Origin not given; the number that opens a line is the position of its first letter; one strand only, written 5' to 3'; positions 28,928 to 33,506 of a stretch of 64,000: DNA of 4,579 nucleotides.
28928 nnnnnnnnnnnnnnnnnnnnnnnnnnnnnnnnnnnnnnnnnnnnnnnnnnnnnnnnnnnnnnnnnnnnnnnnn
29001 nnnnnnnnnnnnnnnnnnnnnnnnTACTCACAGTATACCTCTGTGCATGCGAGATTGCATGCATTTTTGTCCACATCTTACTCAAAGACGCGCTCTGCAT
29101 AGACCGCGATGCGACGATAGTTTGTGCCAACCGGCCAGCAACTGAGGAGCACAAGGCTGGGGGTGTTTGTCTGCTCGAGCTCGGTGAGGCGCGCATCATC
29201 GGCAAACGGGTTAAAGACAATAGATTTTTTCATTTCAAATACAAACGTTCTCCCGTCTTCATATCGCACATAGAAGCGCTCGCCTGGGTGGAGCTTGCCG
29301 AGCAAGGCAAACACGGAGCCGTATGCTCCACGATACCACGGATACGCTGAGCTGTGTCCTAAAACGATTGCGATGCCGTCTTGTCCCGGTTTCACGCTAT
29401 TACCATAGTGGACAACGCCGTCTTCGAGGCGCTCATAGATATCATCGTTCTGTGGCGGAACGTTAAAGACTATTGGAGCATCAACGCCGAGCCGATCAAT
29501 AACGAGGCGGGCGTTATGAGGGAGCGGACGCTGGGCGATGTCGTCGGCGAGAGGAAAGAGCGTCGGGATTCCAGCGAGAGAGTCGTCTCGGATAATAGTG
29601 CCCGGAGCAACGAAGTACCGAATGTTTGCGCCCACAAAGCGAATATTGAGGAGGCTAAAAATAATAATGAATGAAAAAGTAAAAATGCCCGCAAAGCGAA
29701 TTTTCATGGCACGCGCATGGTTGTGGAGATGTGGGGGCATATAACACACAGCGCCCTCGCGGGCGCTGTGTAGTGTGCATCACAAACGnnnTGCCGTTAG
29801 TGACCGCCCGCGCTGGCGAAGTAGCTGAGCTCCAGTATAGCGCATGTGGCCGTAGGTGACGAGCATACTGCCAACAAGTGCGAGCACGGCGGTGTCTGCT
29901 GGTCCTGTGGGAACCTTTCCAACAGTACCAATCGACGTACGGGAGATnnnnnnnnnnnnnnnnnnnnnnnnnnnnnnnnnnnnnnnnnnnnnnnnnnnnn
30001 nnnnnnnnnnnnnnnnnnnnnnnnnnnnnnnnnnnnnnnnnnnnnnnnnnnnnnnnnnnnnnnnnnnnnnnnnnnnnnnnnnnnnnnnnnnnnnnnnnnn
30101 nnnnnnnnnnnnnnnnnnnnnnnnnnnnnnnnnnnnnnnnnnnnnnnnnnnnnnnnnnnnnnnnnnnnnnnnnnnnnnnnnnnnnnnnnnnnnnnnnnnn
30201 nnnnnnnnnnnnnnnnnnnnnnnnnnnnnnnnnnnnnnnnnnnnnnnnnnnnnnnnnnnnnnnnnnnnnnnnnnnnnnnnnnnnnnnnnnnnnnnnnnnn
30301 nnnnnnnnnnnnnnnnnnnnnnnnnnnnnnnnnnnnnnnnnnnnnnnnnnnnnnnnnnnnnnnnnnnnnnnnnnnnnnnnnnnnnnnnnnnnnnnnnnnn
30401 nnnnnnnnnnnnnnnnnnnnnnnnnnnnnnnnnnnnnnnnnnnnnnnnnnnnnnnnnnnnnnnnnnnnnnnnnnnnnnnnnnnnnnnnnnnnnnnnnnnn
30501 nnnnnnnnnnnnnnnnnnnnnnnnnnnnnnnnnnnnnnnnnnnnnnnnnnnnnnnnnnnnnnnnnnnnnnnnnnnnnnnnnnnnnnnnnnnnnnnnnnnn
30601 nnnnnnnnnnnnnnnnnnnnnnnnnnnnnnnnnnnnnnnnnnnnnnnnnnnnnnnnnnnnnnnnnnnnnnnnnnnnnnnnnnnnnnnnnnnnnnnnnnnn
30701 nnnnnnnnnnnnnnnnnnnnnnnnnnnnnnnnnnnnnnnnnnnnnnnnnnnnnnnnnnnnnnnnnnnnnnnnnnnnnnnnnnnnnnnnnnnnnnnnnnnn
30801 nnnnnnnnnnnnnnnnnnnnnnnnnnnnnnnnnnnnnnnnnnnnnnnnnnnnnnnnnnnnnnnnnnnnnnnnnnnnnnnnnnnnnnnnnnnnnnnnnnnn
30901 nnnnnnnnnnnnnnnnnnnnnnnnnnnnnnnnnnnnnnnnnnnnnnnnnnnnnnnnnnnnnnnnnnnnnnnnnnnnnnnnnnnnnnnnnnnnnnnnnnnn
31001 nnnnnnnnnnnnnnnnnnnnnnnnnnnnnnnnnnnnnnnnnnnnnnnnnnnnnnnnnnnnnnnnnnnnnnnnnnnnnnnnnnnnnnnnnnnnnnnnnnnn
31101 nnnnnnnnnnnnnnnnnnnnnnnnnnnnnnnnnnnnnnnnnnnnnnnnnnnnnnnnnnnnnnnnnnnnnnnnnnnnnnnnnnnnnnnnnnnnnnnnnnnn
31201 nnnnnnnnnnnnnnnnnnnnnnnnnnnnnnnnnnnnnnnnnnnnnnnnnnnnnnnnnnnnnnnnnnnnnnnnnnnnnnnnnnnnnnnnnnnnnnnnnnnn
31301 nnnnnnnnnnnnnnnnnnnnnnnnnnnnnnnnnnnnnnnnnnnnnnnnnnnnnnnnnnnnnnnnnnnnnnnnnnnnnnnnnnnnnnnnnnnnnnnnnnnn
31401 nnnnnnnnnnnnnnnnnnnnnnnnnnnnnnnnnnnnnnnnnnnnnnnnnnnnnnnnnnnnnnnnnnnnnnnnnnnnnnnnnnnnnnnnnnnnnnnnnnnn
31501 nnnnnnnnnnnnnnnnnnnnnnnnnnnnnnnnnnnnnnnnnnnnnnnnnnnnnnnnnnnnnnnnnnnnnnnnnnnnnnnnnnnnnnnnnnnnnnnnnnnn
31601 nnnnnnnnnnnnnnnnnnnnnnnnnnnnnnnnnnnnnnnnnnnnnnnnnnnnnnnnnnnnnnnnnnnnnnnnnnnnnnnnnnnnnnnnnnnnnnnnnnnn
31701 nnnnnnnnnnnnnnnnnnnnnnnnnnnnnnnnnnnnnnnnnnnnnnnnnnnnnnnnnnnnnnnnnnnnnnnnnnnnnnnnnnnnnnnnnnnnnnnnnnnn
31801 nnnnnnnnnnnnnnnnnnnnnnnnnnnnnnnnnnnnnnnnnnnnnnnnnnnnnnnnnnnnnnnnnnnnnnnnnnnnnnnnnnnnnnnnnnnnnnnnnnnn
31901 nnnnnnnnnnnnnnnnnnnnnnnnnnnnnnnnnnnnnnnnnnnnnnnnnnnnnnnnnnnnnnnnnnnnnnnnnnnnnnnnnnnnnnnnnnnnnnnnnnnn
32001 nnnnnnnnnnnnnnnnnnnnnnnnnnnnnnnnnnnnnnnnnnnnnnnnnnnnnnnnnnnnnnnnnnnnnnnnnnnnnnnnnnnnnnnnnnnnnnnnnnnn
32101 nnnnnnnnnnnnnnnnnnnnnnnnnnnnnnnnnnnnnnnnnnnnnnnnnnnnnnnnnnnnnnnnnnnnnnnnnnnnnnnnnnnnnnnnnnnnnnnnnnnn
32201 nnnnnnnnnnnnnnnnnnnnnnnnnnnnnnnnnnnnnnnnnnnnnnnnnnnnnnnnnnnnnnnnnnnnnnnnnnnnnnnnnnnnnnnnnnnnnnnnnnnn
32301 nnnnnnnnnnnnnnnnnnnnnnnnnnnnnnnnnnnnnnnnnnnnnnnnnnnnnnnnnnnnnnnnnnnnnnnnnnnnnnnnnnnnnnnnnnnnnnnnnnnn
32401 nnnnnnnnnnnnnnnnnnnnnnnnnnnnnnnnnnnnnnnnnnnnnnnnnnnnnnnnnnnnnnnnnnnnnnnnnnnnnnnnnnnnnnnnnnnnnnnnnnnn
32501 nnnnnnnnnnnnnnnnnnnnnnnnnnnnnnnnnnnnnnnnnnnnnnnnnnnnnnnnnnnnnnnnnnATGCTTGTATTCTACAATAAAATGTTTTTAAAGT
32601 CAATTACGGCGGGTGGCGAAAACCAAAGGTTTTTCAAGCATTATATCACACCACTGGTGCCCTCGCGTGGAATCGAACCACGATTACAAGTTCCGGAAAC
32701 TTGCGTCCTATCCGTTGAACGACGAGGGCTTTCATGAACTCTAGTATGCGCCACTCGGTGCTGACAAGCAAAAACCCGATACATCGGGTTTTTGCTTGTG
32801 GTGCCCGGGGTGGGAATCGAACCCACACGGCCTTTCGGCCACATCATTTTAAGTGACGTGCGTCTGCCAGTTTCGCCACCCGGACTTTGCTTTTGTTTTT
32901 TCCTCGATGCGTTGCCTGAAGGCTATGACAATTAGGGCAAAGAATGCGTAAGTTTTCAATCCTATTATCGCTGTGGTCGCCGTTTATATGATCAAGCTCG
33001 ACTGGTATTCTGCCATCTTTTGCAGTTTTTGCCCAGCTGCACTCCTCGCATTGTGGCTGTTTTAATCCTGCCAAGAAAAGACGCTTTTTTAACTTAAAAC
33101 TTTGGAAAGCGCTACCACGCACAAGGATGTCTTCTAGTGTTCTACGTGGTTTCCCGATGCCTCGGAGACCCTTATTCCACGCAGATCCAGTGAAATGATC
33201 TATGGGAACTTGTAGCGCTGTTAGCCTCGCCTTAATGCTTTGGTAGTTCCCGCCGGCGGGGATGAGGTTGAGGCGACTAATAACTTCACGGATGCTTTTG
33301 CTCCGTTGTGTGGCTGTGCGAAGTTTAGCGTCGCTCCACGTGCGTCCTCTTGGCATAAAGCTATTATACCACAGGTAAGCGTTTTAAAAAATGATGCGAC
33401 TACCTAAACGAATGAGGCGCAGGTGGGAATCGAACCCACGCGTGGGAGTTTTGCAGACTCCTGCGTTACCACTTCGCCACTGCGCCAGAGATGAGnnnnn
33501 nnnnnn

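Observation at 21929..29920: Non-canonical sortase sorting signal on the three giant proteins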

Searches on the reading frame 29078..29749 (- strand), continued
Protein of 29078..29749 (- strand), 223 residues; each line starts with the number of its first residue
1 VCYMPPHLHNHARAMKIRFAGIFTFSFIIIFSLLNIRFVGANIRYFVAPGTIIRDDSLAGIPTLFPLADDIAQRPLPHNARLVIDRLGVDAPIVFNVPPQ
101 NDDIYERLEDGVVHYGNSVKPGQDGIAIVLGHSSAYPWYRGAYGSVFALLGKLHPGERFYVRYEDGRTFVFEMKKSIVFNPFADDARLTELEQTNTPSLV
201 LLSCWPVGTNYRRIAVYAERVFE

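Call 55: fold_search(model_id=the predicted structure, library=pdb)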
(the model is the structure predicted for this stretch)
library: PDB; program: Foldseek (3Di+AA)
matches with E <= 10: 609; with E <= 0.001: 124
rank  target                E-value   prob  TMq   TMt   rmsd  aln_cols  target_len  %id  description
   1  4g1j_A                1.3e-11  1.00  0.52  0.57  10.2       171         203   24  Sortase C1 of GBS Pilus Island 1 (released 2012-12-05)
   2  2xwg_C                3.8e-11  1.00  0.50  0.62   8.7       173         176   23  Crystal structure of sortase C-1 from Actinomyces oris (formerly Actinomyces naeslundii) (released 2011-02-23)
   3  2xwg_D                5.6e-11  1.00  0.51  0.62   4.3       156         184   24  Crystal structure of sortase C-1 from Actinomyces oris (formerly Actinomyces naeslundii) (released 2011-02-23)
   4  5k9a                  6.7e-11  1.00  0.51  0.52  13.5       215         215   19  Sortase A from Corynebacterium diphtheriae (released 2016-06-15)
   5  3tbe_F                7.6e-11  1.00  0.52  0.61  10.5       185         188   23  The crystal structure of the complex of Streptococcus agalactiae sortase C1 and MTSET (released 2011-10-26)
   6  3tbe_A                7.6e-11  1.00  0.51  0.58  11.5       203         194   22  The crystal structure of the complex of Streptococcus agalactiae sortase C1 and MTSET (released 2011-10-26)
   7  6bwe_B                8.1e-11  1.00  0.51  0.60  10.5       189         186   22  Sortase A from Corynebacterium diphtheriae, lid mutant (released 2017-12-27)
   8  3tbe_C                9.1e-11  1.00  0.52  0.60  10.6       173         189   22  The crystal structure of the complex of Streptococcus agalactiae sortase C1 and MTSET (released 2011-10-26)
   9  3tbe_E                9.7e-11  1.00  0.52  0.59  10.9       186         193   23  The crystal structure of the complex of Streptococcus agalactiae sortase C1 and MTSET (released 2011-10-26)
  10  3tbe_D                1.0e-10  1.00  0.52  0.59  10.6       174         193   24  The crystal structure of the complex of Streptococcus agalactiae sortase C1 and MTSET (released 2011-10-26)
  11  3tbe_B                1.1e-10  1.00  0.52  0.59  10.7       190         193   24  The crystal structure of the complex of Streptococcus agalactiae sortase C1 and MTSET (released 2011-10-26)
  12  2w1k_A                1.1e-10  1.00  0.49  0.52  10.9       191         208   18  Crystal Structure of Sortase C-3 (SRTC-3) from Streptococcus pneumoniae (released 2008-12-23)
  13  4g1j_B                1.4e-10  1.00  0.52  0.58  12.2       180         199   22  Sortase C1 of GBS Pilus Island 1 (released 2012-12-05)
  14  3rbi_A                2.0e-10  1.00  0.51  0.58  10.7       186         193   24  The Type III Crystal Structure of Streptococcus agalactiae Sortase C1 (released 2011-09-07)
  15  3rbk_A                2.2e-10  1.00  0.52  0.59  10.5       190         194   23  The Type II Crystal Structure of Streptococcus agalactiae Sortase C1 (released 2011-09-07)
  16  2xwg_B                2.3e-10  1.00  0.51  0.61   4.4       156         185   25  Crystal structure of sortase C-1 from Actinomyces oris (formerly Actinomyces naeslundii) (released 2011-02-23)
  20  2xwg_E                5.1e-10  1.00  0.50  0.63  10.3       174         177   23  Crystal structure of sortase C-1 from Actinomyces oris (formerly Actinomyces naeslundii) (released 2011-02-23)
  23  2xwg_A                7.0e-10  1.00  0.51  0.62   4.3       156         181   25  Crystal structure of sortase C-1 from Actinomyces oris (formerly Actinomyces naeslundii) (released 2011-02-23)
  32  2w1j_A                1.9e-09  1.00  0.51  0.58  10.5       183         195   20  CRYSTAL STRUCTURE OF SORTASE C-1 (SRTC-1) from Streptococcus pneumoniae (released 2008-12-23)
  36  2w1j_B                3.3e-09  1.00  0.51  0.58   9.9       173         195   20  CRYSTAL STRUCTURE OF SORTASE C-1 (SRTC-1) from Streptococcus pneumoniae (released 2008-12-23)
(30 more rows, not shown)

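Call 63: search_protein_families(library=pfam, proteins=[L005:9080-9991:+], max_evalue=0.01)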
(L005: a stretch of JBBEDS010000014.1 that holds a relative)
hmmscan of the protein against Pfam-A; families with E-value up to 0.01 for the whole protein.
L005:9080-9991:+ (303 aa): 1 family
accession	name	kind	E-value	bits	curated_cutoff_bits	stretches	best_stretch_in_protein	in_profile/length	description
PF00188.32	CAP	-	1.1e-16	62.1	21.1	1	53-169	2-115/117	Cysteine-rich secretory protein family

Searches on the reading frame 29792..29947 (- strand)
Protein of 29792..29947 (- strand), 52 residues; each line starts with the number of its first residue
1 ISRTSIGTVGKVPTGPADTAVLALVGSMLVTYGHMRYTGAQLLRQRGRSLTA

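Call 17: search_protein_families(library=ncbifam, proteins=[window:29792-29947:-], max_evalue=10)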
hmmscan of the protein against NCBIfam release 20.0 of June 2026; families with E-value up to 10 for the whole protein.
seq(52 aa): 0 families

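Call 18: search_protein_families(library=pfam, proteins=[window:29792-29947:-], max_evalue=10)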
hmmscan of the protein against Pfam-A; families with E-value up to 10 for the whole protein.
seq(52 aa): 1 family
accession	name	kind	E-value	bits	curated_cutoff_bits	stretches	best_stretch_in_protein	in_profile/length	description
PF08257.16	Sulfakinin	-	3.4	8.2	20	1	32-36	4-8/9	Sulfakinin family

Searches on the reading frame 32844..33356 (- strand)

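Call 8: search_protein_families(library=pfam, proteins=[window:32844-33356:-], max_evalue=0.01)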
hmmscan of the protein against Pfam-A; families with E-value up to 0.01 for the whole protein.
window:32844-33356:- (170 aa): 2 families
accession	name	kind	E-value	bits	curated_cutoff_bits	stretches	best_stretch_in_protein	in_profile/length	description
PF13392.12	HNH_3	-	1.4e-07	31.4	24.8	1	111-138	9-38/46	HNH endonuclease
PF01844.29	HNH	-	0.00042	20.9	21.4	1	103-145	1-42/47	HNH endonuclease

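Call 9: search_protein_families(library=ncbifam, proteins=[window:32844-33356:-], max_evalue=0.01)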
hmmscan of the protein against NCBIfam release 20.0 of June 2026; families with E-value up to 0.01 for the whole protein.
window:32844-33356:- (170 aa): 2 families
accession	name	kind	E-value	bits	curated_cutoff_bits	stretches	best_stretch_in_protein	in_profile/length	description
NF041791.1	anti-phage_ZorE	equivalog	0.00023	20.1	600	1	103-155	208-258/358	type II Zorya anti-phage system protein ZorE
NF040563.1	guided_IscB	equivalog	0.0035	16.5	175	1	101-155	193-243/314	RNA-guided endonuclease IscB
